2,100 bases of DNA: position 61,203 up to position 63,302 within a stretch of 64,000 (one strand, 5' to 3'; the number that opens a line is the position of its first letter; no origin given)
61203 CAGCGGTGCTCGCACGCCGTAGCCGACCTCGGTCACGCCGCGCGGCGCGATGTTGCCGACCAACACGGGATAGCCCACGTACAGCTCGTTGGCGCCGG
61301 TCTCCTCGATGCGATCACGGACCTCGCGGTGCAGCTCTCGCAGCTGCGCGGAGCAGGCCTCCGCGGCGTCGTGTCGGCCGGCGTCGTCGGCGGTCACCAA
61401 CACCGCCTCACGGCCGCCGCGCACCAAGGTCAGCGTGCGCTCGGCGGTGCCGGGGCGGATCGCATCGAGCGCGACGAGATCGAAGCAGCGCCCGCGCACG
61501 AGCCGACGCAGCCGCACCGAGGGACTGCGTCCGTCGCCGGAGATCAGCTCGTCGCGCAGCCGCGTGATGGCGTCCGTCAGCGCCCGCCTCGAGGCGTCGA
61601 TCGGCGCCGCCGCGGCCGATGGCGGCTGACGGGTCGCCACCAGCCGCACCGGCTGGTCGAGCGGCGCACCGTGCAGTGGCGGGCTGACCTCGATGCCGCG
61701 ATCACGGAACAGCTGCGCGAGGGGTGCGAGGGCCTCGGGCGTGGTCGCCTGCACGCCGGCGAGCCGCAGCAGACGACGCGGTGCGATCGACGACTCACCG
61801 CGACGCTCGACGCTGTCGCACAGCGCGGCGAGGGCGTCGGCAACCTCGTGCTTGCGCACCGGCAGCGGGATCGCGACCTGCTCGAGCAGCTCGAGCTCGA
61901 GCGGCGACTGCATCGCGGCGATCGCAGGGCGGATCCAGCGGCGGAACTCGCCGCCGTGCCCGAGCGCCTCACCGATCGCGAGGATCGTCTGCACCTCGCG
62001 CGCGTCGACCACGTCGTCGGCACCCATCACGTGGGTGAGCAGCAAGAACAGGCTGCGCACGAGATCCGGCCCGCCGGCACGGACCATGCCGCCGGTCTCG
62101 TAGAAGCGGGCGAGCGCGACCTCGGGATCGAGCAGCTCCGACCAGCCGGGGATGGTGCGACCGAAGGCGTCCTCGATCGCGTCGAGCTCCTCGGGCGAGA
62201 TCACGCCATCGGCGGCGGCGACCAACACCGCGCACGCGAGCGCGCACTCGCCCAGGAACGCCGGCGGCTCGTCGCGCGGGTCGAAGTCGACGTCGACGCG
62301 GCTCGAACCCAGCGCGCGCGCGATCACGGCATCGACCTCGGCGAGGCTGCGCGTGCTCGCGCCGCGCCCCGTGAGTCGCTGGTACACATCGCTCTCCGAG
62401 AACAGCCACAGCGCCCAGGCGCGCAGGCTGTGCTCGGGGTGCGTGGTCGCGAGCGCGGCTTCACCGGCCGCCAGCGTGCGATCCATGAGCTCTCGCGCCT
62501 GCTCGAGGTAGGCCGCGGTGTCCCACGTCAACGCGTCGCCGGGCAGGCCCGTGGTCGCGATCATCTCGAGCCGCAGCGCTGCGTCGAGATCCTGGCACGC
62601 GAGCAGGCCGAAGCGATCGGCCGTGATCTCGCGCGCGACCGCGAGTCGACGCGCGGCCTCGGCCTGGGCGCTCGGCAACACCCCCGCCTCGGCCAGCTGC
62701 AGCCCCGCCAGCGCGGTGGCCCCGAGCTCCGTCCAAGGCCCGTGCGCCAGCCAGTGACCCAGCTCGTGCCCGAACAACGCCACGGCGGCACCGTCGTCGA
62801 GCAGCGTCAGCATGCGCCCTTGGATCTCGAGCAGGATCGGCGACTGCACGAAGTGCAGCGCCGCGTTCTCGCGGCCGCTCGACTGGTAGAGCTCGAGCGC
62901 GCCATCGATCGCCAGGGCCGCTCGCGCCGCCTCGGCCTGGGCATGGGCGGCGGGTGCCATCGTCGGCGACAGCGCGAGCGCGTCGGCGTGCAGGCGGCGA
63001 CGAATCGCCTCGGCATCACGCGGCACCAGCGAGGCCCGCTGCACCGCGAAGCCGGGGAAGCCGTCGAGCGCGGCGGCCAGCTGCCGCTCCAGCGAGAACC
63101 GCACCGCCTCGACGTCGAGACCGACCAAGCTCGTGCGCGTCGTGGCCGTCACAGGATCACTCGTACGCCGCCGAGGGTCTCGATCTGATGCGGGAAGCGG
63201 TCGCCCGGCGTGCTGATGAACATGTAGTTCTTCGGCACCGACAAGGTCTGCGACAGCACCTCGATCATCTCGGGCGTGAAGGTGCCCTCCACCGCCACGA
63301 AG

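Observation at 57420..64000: Giant M48-peptidase / TerB / DUF4011 / Upf1-like SF1 helicase / endonuclease-fold fusion protein, translationally coupled to a membrane protein: candidate defence or DNA-surveillance module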

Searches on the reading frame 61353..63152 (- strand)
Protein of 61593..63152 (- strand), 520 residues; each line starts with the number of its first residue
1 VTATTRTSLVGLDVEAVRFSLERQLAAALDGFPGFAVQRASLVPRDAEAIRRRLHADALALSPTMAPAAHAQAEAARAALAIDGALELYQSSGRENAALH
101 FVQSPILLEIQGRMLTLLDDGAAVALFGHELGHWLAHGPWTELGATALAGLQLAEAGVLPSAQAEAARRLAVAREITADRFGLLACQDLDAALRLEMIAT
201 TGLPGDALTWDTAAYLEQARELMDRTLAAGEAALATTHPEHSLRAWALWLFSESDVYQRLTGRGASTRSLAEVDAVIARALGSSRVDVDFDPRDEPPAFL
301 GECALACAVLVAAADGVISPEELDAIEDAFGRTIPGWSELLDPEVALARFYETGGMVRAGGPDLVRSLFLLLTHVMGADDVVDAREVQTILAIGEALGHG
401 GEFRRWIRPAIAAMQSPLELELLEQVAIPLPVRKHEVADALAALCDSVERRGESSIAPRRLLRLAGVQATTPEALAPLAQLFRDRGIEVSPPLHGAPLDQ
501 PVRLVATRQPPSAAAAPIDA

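Call 40: predict_structure(alignment_id=A2)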
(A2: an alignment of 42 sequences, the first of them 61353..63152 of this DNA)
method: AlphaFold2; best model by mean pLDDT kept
length: 600 residues; sequences in the alignment: 42
mean_pLDDT: 86.2   pTM: 0.54
mean pLDDT of the five models: 86.2, 84.9, 82.6, 82.3, 82.1
residues with pLDDT >= 90: 285; 70-90: 260; 50-70: 39; < 50: 16
segments of 3 or more residues with pLDDT < 50: 286-293, 538-541
pLDDT, mean of each block of 10 residues (from residue 1): 76 95 95 90 89 90 96 97 95 82 94 90 97 95 94 85 90 96 97 94 84 93 90 68 92 97 95 95 55 68 94 89 90 89 90 83 86 87 90 87 84 82 67 86 91 91 83 85 94 89 87 66 76 54 62 82 88 87 82 77
secondary structure, 60 per line:
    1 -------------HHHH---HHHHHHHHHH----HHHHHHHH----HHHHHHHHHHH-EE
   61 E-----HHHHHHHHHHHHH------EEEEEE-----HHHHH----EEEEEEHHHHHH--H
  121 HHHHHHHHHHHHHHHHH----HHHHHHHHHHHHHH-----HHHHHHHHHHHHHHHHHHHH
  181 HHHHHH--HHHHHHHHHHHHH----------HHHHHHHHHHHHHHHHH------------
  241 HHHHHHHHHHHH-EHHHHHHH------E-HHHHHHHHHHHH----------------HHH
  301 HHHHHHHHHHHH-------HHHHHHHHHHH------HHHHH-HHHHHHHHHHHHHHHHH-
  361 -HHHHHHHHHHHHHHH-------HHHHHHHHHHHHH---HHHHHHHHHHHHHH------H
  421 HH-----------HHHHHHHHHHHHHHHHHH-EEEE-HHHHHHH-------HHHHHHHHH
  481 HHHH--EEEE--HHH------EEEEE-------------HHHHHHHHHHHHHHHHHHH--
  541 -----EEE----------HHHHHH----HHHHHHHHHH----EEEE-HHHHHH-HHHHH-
elements in order: H14-17 H21-30 H35-42 H47-57 E59-61 H67-79 E86-91 H97-101 E106-111 H112-117 H120-137 H142-155 H161-186 H189-201 H212-228 H241-252 H255-261 H270-281 H298-312 H320-330 H337-341 H343-359 H362-376 H384-396 H400-413 H434-451 E453-456 H458-464 H472-484 E487-490 E502-506 H520-538 E546-548 H559-564 H569-578 E583-586 H588-593 H595-599

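Call 42: fold_search(model_id=the predicted structure, library=pdb)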
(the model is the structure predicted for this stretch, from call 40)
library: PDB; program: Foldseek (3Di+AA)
matches with E <= 10: 129; with E <= 0.001: 0
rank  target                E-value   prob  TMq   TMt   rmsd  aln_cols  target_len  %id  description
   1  9evs_1t               1.8e-01  0.10  0.08  0.09  26.5       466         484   10  Structure of the flowering plant mitoribosome with P-site tRNA (released 2025-09-03)
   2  7b5n_C                3.4e-01  0.14  0.10  0.13  25.6       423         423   11  Ubiquitin ligation to F-box protein substrates by SCF-RBR E3-E3 super-assembly: NEDD8-CUL1-RBX1-UBE2L3~Ub~ARIH1. (released 2021-02-10)
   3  9kfx_A                4.8e-01  0.10  0.10  0.10  26.2       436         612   14  Crystal structure of synthetic PPR-DYW in complex with target RNA (released 2025-11-12)
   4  5orq_A                6.1e-01  0.07  0.08  0.11  26.6       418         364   13  Crystal structure of designed cPPR-Telo1 in complex with ssDNA (released 2018-06-20)
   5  5i9f_A                6.4e-01  0.09  0.09  0.12  25.5       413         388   14  Crystal structure of designed pentatricopeptide repeat protein dPPR-U10 in complex with its target RNA U10 (released 2016-04-27)
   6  2h5n_C                6.9e-01  0.99  0.15  0.60   5.6       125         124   17  Crystal Structure of Protein of Unknown Function PG1108 from Porphyromonas gingivalis W83 (released 2006-07-25)
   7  9qo0_I                8.2e-01  0.07  0.10  0.10  27.4       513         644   11  Pre-activated 9-subunit COP9 signalosome and neddylated SCF (Skp1-Skp2-Cks1) complex structure (released 2026-02-18)
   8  9xzk_C                8.5e-01  0.13  0.12  0.14  24.2       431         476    9  Cryo-EM structure of F-box helicase 1 (FBH1) bound to an SCF ubiquitin ligase complex and a 3-way DNA fork (head struc (released 2026-01-28)
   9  5i9d_A                1.2e+00  0.07  0.09  0.13  21.6       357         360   14  Crystal structure of designed pentatricopeptide repeat protein dPPR-U8A2 in complex with its target RNA U8A2 (released 2016-04-27)
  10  6ait_F                1.3e+00  0.13  0.16  0.22  20.6       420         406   15  Crystal structure of E. coli BepA (released 2018-12-26)
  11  7w39_V                1.3e+00  0.06  0.11  0.12  22.3       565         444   11  Structure of USP14-bound human 26S proteasome in state EA2.1_UBL (released 2022-05-04)
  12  2h5n_B                1.6e+00  0.95  0.15  0.62   5.0       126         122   17  Crystal Structure of Protein of Unknown Function PG1108 from Porphyromonas gingivalis W83 (released 2006-07-25)
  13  6ait_A                1.7e+00  0.14  0.18  0.24  20.4       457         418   14  Crystal structure of E. coli BepA (released 2018-12-26)
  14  3c37_A                1.7e+00  0.16  0.14  0.30  14.6       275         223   11  X-ray structure of the putative Zn-dependent peptidase Q74D82 at the resolution 1.7 A. Northeast Structural Genomics C (released 2008-02-12)
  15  6een_B                1.7e+00  0.07  0.10  0.17  24.5       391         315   13  Crystal structure of a designer Pentatrico Peptide RNA binding protein, bound to a complex RNA target and featuring an (released 2019-08-21)
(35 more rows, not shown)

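Call 56: search_protein_representatives(protein=window:61593-63152:-)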
Query: 520 residues. Proteins with E-value up to 0.001 (for the whole library): 1038; up to 1e-10: 323; up to 1e-30: 108. The best 150 are listed.
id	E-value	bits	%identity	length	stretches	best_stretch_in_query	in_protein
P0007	1.1e-207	707.5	67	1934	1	6-517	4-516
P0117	2.3e-157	541.5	58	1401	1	7-509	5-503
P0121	1.9e-129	449.5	52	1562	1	7-474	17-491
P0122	1.0e-128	447.1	49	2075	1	7-510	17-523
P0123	1.3e-120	420.3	46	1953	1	2-512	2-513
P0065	1.8e-120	419.9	47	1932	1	9-502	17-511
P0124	4.2e-119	415.4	46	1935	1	6-490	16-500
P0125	1.5e-118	413.5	48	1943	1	12-508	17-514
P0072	2.0e-115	403.2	47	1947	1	11-506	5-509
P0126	3.6e-115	402.4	47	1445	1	11-517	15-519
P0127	6.4e-112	391.7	47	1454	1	9-514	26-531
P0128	3.1e-111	389.4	47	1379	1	7-517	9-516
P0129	6.2e-111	388.4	46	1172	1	2-504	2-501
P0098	1.1e-109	384.3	44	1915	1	13-520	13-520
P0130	4.8e-109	382.2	47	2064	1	6-504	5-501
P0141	6.3e-100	352.1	43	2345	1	13-512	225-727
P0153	1.2e-64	235.8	47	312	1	12-293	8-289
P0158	1.5e-59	219.0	45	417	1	12-282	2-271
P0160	7.2e-58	213.4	42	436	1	13-367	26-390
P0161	1.9e-57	212.0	47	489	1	11-278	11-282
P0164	9.9e-57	209.6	46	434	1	8-282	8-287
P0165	5.9e-56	207.1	41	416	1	9-281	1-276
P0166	1.7e-55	205.6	46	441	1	13-279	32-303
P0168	2.2e-51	192.0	47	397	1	11-298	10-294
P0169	7.9e-51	190.2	46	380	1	6-290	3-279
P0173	5.6e-49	184.1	44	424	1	5-291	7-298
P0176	1.7e-47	179.2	47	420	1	15-298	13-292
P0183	6.0e-45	170.8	35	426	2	1-280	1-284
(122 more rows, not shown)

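Call 57: search_protein_families(library=pfam, proteins=[P0158, P0161, P0164, P0165, P0166, P0168, P0173, P0176, P0183, P0141], max_evalue=0.01)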
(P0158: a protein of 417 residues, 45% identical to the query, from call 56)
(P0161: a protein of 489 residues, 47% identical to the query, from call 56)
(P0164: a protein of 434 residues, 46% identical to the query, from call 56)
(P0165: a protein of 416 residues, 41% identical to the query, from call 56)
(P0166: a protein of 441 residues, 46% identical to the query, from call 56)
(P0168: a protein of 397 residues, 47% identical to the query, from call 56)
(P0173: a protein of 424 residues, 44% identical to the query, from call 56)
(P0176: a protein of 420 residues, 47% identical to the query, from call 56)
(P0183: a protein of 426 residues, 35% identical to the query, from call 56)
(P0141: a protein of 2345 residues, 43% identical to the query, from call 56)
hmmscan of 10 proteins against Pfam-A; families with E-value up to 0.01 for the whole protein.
P0158 (417 aa): 1 family
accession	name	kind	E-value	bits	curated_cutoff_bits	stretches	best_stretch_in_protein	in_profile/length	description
PF01435.24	Peptidase_M48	-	0.00016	22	20.3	0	109-126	61-78/186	Peptidase family M48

P0161 (489 aa): 1 family
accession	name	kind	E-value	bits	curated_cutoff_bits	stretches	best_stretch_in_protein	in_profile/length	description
PF01435.24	Peptidase_M48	-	1.4e-07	32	20.3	1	66-249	4-179/186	Peptidase family M48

P0164 (434 aa): 2 families
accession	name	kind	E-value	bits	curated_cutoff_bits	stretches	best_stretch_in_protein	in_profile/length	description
PF01435.24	Peptidase_M48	-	0.0065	16.8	20.3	0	131-249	68-179/186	Peptidase family M48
PF00392.27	GntR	-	0.0091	16.1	27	0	73-93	41-61/64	Bacterial regulatory proteins, gntR family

P0165 (416 aa): 1 family
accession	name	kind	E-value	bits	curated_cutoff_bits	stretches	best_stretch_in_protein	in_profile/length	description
PF01435.24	Peptidase_M48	-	2.8e-07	31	20.3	1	60-132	6-78/186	Peptidase family M48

P0166 (441 aa): 1 family
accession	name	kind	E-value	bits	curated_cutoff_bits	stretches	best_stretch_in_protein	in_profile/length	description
PF01435.24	Peptidase_M48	-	2.4e-10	41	20.3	1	103-272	21-182/186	Peptidase family M48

P0168 (397 aa): 1 family
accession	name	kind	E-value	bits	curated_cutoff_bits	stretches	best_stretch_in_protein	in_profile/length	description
PF01435.24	Peptidase_M48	-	1.2e-08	35.4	20.3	1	80-140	19-79/186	Peptidase family M48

P0173 (424 aa): 1 family
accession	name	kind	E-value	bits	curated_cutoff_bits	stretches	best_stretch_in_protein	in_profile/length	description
PF01435.24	Peptidase_M48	-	4.5e-06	27.1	20.3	1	86-251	25-178/186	Peptidase family M48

P0176 (420 aa): 1 family
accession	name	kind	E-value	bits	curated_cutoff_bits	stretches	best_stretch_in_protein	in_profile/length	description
PF01435.24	Peptidase_M48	-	0.0018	18.6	20.3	0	119-140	56-78/186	Peptidase family M48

P0183 (426 aa): 1 family
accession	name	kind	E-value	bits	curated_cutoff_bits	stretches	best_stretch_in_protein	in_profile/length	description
PF01435.24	Peptidase_M48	-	0.00015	22.1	20.3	0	161-249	122-179/186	Peptidase family M48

P0141 (2345 aa): 9 families
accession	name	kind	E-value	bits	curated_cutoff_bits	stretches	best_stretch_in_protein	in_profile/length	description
PF13087.12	AAA_12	-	1.4e-16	61.1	27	1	1987-2183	15-193/195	AAA domain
PF13086.12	AAA_11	-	9.9e-16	58.7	27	2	1912-1952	213-254/257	AAA domain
PF18741.7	MTES_1575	-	2.2e-13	50.5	38.2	1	2250-2340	4-94/96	REase_MTES_1575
PF13195.11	DUF4011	-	1.5e-07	32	22.2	1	819-901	74-157/158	Protein of unknown function (DUF4011)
PF13604.12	AAA_30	-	5.4e-06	26.7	27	1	1045-1107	3-67/191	AAA domain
PF13245.12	AAA_19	-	3.1e-05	24.6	25.1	1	1048-1110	1-62/134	AAA domain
PF05099.18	TerB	-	4.4e-05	24.2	24.4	1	515-611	3-108/118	Tellurite resistance protein TerB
PF09848.15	SLFN-g3_helicase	-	0.0017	18.1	24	0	1061-1110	4-55/354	Schlafen group 3, DNA/RNA helicase domain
PF01443.25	Viral_helicase1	-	0.0096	16.2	21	0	1062-1091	2-30/228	Viral superfamily 1 RNA helicase core domain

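Call 67: find_encoding_contigs(protein=P0160, flank=8000, max_places=1)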
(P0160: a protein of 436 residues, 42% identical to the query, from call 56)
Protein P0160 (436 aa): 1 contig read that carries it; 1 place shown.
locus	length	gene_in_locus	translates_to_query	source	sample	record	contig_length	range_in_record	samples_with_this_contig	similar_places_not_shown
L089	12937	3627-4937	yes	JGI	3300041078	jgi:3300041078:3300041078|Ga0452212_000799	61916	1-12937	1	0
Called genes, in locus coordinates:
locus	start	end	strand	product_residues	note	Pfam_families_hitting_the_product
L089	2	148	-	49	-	?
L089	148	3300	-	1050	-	PF00109:ketoacyl-synt, PF02801:Ketoacyl-synt_C, PF13424:TPR_12 (weak), PF14559:TPR_19, PF13432:TPR_16, PF14559:TPR_19, PF25062:ARM_TT21_N (weak), PF14559:TPR_19 (weak), +16 more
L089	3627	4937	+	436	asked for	PF01435:Peptidase_M48 (faint)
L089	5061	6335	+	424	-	PF00070:Pyr_redox (weak), PF00890:FAD_binding_2 (weak), PF01266:DAO, PF01494:FAD_binding_3 (faint), PF07992:Pyr_redox_2 (weak), PF12831:FAD_oxidored (faint), PF13450:NAD_binding_8 (weak)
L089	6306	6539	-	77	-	-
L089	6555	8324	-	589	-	-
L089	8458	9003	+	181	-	PF00691:OmpA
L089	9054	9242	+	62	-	-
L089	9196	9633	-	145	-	PF12833:HTH_18, PF00165:HTH_AraC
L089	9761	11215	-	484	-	PF01546:Peptidase_M20, PF07687:M20_dimer (weak)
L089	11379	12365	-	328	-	-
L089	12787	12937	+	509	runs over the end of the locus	PF00221:Lyase_aromatic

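Call 68: find_encoding_contigs(protein=P0169, flank=8000, max_places=1)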
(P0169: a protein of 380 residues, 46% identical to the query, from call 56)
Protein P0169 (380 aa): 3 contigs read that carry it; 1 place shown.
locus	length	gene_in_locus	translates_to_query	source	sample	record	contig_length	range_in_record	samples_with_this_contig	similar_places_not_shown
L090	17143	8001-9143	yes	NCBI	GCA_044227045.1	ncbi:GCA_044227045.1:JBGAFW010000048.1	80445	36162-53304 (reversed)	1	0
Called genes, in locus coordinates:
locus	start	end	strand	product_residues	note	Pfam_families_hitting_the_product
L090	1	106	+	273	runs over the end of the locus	PF01012:ETF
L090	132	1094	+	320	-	PF01012:ETF, PF00766:ETF_alpha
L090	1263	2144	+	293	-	PF13370:Fer4_13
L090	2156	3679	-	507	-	-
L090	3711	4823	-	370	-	PF04116:FA_hydroxylase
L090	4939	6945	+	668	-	PF05496:RuvB_N (faint), PF13177:DNA_pol3_delta2, PF13604:AAA_30 (weak), PF00004:AAA (weak), PF22608:DNAX_ATPase_lid, PF12169:DNA_pol3_gamma3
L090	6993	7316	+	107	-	PF02575:YbaB_DNA_bd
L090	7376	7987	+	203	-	PF21176:RecR_HhH, PF13662:Toprim_4, PF21175:RecR_C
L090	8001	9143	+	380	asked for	-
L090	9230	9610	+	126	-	PF01042:Ribonuc_L-PSP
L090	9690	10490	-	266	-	-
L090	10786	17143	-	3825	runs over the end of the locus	PF00515:TPR_1 (faint), PF07719:TPR_2 (faint), PF13174:TPR_6 (faint), PF13176:TPR_7 (faint), PF13181:TPR_8 (faint), PF13414:TPR_11 (faint), PF13428:TPR_14 (faint), PF14559:TPR_19 (weak), +2 more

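Call 69: find_encoding_contigs(protein=P0153, flank=8000, max_places=1)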
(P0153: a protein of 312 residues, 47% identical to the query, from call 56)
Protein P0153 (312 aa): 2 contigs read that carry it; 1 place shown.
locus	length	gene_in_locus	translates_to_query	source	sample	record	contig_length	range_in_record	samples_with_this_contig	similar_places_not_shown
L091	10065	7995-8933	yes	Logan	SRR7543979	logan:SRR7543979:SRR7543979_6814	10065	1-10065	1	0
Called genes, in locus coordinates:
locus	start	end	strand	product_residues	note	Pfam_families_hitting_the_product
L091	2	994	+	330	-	?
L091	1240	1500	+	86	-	-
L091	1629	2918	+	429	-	PF07804:HipA_C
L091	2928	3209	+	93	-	PF13560:HTH_31 (weak), PF01381:HTH_3 (weak)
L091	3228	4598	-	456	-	-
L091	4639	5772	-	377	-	PF05496:RuvB_N (weak), PF13191:AAA_16 (weak), PF00004:AAA, PF07728:AAA_5 (faint), PF17862:AAA_lid_3 (weak)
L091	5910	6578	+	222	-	-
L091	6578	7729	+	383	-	PF07728:AAA_5 (faint), PF05496:RuvB_N (weak), PF13191:AAA_16, PF00004:AAA, PF13401:AAA_22 (faint), PF17862:AAA_lid_3 (faint)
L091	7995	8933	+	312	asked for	PF01435:Peptidase_M48 (weak)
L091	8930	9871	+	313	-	-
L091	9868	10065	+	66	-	?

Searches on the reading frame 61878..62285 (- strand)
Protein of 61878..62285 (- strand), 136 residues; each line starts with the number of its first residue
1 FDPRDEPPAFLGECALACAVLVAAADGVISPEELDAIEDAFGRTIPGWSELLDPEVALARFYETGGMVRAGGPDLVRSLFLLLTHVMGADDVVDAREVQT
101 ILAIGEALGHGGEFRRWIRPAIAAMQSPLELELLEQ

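Call 101: search_protein_families(library=pfam, proteins=[window:61878-62285:-], max_evalue=10)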
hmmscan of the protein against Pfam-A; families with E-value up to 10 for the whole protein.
window:61878-62285:- (136 aa): 3 families
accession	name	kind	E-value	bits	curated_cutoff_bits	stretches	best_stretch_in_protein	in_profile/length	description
PF05099.18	TerB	-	1.7e-05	25.5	24.4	2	16-41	5-30/118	Tellurite resistance protein TerB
PF04391.17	DUF533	-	0.0039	17.2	29.6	2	20-43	78-101/178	Protein of unknown function (DUF533)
PF19876.4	DUF6349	-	0.11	13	25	1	31-52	80-101/169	Family of unknown function (DUF6349)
